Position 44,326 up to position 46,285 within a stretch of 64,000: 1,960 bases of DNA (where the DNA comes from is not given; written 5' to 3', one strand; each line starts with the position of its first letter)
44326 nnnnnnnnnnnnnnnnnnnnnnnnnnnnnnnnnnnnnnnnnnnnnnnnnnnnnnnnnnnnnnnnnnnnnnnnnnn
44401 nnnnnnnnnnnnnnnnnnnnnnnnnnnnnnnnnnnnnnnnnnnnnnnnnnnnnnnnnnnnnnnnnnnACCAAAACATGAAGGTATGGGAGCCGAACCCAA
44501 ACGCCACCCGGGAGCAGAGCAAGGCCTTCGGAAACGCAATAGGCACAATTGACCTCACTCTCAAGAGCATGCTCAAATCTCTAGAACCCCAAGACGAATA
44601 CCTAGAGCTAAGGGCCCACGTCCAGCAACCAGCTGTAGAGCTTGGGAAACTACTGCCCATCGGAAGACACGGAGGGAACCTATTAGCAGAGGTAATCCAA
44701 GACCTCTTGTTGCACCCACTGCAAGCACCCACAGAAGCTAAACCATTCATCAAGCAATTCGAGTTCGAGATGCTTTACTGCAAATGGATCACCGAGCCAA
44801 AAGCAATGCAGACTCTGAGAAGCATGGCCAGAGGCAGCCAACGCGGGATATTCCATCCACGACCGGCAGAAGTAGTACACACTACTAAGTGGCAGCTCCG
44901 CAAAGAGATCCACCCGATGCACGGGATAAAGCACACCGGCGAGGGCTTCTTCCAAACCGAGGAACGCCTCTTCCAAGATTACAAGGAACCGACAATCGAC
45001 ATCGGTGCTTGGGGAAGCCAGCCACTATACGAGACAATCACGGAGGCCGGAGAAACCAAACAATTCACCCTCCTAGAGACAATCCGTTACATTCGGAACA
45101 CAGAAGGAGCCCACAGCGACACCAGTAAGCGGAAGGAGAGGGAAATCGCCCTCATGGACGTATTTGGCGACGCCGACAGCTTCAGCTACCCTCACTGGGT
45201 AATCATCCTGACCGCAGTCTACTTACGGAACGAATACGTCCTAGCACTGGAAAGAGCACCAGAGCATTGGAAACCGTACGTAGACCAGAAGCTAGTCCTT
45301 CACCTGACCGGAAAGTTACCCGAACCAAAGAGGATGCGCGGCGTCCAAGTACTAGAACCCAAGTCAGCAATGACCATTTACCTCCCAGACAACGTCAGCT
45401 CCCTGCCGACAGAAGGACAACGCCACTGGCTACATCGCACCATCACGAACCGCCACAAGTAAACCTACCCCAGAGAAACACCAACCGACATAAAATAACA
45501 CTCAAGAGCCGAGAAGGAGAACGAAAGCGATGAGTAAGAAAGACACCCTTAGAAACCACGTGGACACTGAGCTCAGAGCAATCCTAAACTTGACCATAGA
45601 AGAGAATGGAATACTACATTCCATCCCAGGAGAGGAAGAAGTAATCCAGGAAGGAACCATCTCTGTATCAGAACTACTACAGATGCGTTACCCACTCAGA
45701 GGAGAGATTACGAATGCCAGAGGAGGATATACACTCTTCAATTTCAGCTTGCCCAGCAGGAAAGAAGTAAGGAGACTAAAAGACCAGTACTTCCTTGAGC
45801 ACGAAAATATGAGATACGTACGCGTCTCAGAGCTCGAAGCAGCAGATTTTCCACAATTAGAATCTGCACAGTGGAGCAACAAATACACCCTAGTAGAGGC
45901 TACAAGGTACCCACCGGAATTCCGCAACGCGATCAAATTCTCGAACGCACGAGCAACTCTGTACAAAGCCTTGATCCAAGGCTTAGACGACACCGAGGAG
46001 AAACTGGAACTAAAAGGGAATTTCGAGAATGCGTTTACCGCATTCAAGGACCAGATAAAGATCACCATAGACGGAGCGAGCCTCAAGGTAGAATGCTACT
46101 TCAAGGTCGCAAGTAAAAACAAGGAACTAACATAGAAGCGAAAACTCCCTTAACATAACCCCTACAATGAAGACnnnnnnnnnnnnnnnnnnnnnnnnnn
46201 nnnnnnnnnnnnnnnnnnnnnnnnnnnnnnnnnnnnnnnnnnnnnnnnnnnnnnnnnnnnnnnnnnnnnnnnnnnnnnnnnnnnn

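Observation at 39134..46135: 1777-aa Type ISP-like enzyme followed by two lower-GC genes, one with a HEPN-like motif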

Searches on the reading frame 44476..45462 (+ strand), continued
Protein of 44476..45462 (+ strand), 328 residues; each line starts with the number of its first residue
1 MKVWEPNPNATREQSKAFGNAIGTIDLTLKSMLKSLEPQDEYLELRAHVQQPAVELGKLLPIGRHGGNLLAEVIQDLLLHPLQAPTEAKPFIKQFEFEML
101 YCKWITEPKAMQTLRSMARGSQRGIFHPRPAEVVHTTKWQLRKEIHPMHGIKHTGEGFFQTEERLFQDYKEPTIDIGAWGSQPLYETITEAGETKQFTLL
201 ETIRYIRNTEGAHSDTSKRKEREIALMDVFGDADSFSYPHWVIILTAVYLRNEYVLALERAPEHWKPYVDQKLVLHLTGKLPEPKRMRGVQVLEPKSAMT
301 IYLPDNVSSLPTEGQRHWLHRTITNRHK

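Call 93: find_encoding_contigs(protein=P0141, flank=6000, max_places=3)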
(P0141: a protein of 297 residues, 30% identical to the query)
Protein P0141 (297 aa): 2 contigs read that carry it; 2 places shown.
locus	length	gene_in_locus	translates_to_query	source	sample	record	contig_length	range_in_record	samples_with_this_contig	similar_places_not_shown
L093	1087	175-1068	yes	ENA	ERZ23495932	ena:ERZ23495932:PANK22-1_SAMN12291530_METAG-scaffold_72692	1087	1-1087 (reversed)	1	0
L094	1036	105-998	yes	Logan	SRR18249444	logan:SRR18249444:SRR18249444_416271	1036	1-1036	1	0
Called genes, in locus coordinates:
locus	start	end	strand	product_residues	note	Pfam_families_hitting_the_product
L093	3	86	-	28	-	?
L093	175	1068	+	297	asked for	-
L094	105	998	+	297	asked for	-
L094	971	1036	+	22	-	?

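Call 94: search_protein_families(library=padloc, proteins=[L089:1706-2635:+, L089:2643-4013:+, L089:4014-6008:+, L089:6001-7029:+, L089:7280-10393:+, L089:10470-13028:+, L081:6898-7722:+, L085:7036-7341:+], max_evalue=0.001)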
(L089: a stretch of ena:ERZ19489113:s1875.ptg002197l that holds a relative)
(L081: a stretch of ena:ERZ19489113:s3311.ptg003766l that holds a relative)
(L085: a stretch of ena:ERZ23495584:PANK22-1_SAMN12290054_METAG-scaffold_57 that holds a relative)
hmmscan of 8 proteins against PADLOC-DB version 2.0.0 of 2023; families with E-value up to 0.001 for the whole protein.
L089:1706-2635:+ (309 aa): 1 family
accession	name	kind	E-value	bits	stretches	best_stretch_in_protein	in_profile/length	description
PDLC02197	IetS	-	3.4e-06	23.6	1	41-288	36-267/749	-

L089:2643-4013:+ (456 aa): 8 families
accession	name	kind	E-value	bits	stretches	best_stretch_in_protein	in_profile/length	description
PDLC04959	PDC-S20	-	8.6e-64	214.8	1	1-403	1-385/464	-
PDLC04956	PDC-S20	-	1.2e-51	174.5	1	19-399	10-381/450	-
PDLC02361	PifA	-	9.8e-21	72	1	17-286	13-257/720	PifA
PDLC04957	PDC-S20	-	3.2e-19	67.8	1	20-288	5-261/446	-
PDLC04958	PDC-S20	-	6.4e-16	56.7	1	45-280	31-252/458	-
PDLC02209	QatA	-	2.6e-09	34.3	1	20-308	10-307/646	-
PDLC02210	QatA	-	4.3e-09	33.4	1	42-263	32-255/593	-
PDLC04140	mad8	-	8.2e-06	23.5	1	28-225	13-205/314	mads_8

L089:4014-6008:+ (664 aa): 48 families (the best 25 are shown)
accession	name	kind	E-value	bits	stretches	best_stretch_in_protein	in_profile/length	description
PDLC00114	GajB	-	2.3e-190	632.4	1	28-647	7-633/635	UrvD helicase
PDLC00132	GajB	-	6.6e-78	260.9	1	27-629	2-604/625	UrvD helicase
PDLC00117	GajB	-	8.6e-62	207.5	1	29-642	16-595/604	UrvD helicase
PDLC03802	RTasHel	-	4.1e-53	179.3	3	30-118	7-94/675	DRT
PDLC00103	GajB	-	4.4e-47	159.3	2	25-447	13-426/612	UrvD helicase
PDLC00130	GajB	-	6.6e-45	151.5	2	28-395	3-361/589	UrvD helicase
PDLC00104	GajB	-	3.5e-40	136.3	2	32-392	6-317/574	UrvD helicase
PDLC00127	GajB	-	4.2e-38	129.2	2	26-320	6-290/594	UrvD helicase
PDLC00121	GajB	-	2.9e-37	126.4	2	30-361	7-322/565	UrvD helicase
PDLC00123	GajB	-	3.6e-33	113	3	235-322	176-262/540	UrvD helicase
PDLC00107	GajB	-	1.4e-31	107.7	3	196-379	176-354/587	UrvD helicase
PDLC00144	GajB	-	3.1e-29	100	3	27-133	13-125/559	UrvD helicase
PDLC00134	GajB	-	6.7e-29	99.2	1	30-365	18-340/431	UrvD helicase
PDLC00119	GajB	-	2.2e-28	97.5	3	195-311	178-292/565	UrvD helicase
PDLC00138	GajB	-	1.5e-25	88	3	217-320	202-305/581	UrvD helicase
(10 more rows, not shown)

L089:6001-7029:+ (342 aa): 0 families

L089:7280-10393:+ (1037 aa): 11 families
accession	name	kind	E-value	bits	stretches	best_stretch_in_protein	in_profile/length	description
PDLC00661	HmaB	-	9e-115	382.6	2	305-853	268-809/973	DNA-adenine methylase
PDLC00660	HmaB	-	3.5e-110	367.4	2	305-849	267-805/967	DNA-adenine methylase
PDLC03233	MTase_II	-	2.1e-48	163.4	3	300-777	206-649/731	Type II methyltransferase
PDLC02189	DUF1156_MTase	-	2.6e-37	126.5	2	479-796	437-703/944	-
PDLC03352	MTase_II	-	1.1e-30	104.3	3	479-647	410-597/1023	Type II methyltransferase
PDLC03314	MTase_II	-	5.2e-24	82.4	2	613-794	544-701/944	Type II methyltransferase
PDLC04134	mad2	-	1.5e-11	41.8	1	570-721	309-427/492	mads_2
PDLC02541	PglX|PglXI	-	1.9e-06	24.3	0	688-740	539-591/919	PglXI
PDLC03367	MTase_II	-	3.3e-06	23.7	0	125-166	45-86/633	Type II methyltransferase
PDLC03319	MTase_II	-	2.2e-05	21.5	0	117-160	19-62/503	Type II methyltransferase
PDLC03322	MTase_II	-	0.00035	17.5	0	123-157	66-100/446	Type II methyltransferase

L089:10470-13028:+ (853 aa): 2 families
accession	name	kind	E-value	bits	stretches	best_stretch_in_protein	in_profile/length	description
PDLC00662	HmaC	-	9.8e-70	233.8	1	8-793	4-769/941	AAA+ ATPase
PDLC02192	DUF499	-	3.8e-12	42.9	1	49-107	34-92/1022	-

L081:6898-7722:+ (274 aa): 0 families

L085:7036-7341:+ (101 aa): 0 families

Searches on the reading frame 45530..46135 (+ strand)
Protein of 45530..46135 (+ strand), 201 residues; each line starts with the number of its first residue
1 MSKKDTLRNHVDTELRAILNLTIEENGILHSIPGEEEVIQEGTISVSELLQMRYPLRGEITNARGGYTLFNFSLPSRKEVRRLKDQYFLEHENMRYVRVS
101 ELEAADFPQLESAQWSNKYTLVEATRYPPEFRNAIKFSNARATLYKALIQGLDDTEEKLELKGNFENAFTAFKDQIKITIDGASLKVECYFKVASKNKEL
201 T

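Call 8: search_protein_families(library=pfam, proteins=[window:45530-46135:+], max_evalue=0.1)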
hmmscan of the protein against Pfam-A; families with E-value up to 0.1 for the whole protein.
window:45530-46135:+ (201 aa): 0 families

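Call 9: search_protein_families(library=padloc, proteins=[window:45530-46135:+], max_evalue=0.1)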
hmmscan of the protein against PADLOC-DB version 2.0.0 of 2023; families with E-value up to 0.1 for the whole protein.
window:45530-46135:+ (201 aa): 0 families

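Call 15: search_protein_families(library=phrogs, proteins=[window:45530-46135:+], max_evalue=0.01)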
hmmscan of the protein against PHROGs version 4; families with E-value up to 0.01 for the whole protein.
window:45530-46135:+ (201 aa): 0 families

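Call 19: search_protein_families(library=ncbifam, proteins=[window:45530-46135:+], max_evalue=0.1)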
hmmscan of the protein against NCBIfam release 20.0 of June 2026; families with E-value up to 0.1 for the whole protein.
window:45530-46135:+ (201 aa): 1 family
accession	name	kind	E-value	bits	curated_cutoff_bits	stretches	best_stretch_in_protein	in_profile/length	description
NF006795.0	PRK09300.1-3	equivalog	0.014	14.3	501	1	139-198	15-72/350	tRNA splicing endonuclease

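Call 28: find_homologous_proteins(query=window:45530-46135:+, max_evalue=0.01)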
Query window:45530-46135:+ (201 aa): 1 proteins with E <= 0.01 among 311 candidates.
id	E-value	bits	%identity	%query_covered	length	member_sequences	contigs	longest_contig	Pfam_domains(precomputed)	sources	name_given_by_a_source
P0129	1.6e-126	437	100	100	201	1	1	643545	-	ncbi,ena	-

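Call 75: search_dna_similar(query=window:45530-46135:+, collection=phages, mode=protein, max_evalue=1, max_rows=8)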
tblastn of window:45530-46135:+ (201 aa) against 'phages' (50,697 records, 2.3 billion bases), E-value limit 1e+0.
No match.

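Call 81: search_solved_structures(query=window:45530-46135:+, max_evalue=10)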
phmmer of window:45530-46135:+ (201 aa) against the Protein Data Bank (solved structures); distinct sequences matched with E-value up to 10: 2.
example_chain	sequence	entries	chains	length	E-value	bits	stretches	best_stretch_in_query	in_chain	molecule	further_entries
7et8_A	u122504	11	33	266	0.89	12.7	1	107-162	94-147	4-hydroxy-2-oxoheptanedioate aldolase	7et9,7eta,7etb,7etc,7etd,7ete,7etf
3f1v_A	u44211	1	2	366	1.2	12.3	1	75-146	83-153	DNA polymerase III subunit beta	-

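Call 83: find_related_loci(query=window:45530-46135:+, collection=metagenome_contigs, flank=8000)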
Query window:45530-46135:+ (201 aa) in metagenome_contigs; peptide patterns used: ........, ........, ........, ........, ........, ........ (x = any residue, [..] = any of these).
177 stretches matched a pattern, but none encodes a relative of the query by tblastn (E <= 1e-3).

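Call 84: find_related_loci(query=window:45530-46135:+, collection=viral_contigs, flank=8000)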
Query window:45530-46135:+ (201 aa) in viral_contigs; peptide patterns used: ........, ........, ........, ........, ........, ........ (x = any residue, [..] = any of these).
2 stretches matched a pattern, but none encodes a relative of the query by tblastn (E <= 1e-3).
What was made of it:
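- The 201-aa gene has no relatives at all (calls 28, 83, 84).
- Tried and rejected: 201-aa protein. tblastn against phages, phmmer against PDB, and metagenome and viral scans found nothing (calls 75, 81, 83, 84).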
